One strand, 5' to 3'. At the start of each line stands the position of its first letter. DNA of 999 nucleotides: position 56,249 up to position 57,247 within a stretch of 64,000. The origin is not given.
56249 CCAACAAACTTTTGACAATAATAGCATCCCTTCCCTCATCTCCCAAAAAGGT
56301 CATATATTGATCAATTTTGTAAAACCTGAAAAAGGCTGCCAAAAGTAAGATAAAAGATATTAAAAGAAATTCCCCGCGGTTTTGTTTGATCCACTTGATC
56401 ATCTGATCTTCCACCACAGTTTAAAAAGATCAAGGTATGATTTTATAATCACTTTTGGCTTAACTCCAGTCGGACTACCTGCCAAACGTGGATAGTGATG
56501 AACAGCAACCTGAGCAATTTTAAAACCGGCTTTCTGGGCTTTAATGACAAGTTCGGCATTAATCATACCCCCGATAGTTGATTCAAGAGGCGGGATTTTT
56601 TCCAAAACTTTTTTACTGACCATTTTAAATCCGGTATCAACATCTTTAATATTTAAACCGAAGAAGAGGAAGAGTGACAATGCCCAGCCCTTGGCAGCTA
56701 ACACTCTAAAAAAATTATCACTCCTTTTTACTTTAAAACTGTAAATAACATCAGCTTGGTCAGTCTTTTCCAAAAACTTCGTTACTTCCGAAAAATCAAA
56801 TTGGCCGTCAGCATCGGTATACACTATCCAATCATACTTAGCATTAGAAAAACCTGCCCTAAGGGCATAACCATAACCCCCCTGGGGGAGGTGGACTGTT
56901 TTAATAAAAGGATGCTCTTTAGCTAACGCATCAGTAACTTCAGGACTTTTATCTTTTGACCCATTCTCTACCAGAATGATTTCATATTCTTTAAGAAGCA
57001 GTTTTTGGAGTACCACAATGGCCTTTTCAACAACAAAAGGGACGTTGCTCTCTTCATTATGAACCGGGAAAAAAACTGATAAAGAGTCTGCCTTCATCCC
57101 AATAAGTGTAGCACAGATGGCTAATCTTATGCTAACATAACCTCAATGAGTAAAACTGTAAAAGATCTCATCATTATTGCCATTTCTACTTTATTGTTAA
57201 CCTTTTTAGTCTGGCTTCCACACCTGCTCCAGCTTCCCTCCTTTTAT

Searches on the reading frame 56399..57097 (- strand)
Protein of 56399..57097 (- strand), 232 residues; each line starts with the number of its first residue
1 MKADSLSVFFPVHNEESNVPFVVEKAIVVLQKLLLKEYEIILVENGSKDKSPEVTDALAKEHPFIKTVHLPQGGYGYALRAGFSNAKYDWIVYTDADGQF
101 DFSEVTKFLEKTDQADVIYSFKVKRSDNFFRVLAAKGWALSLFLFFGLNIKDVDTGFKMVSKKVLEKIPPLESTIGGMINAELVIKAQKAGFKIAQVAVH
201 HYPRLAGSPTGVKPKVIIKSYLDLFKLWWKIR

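Call 19: search_protein_families(library=pfam, proteins=[window:56399-57097:-], max_evalue=0.001)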
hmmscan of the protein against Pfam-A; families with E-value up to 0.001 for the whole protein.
window:56399-57097:- (232 aa): 2 families
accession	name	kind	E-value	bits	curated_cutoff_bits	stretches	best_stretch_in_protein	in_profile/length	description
PF00535.33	Glycos_transf_2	-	1e-25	91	23.3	1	7-168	1-167/168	Glycosyl transferase family 2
PF10111.15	Glyco_tranf_2_2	-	0.00011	22.3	27.3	1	7-107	1-101/276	Glycosyltransferase like family 2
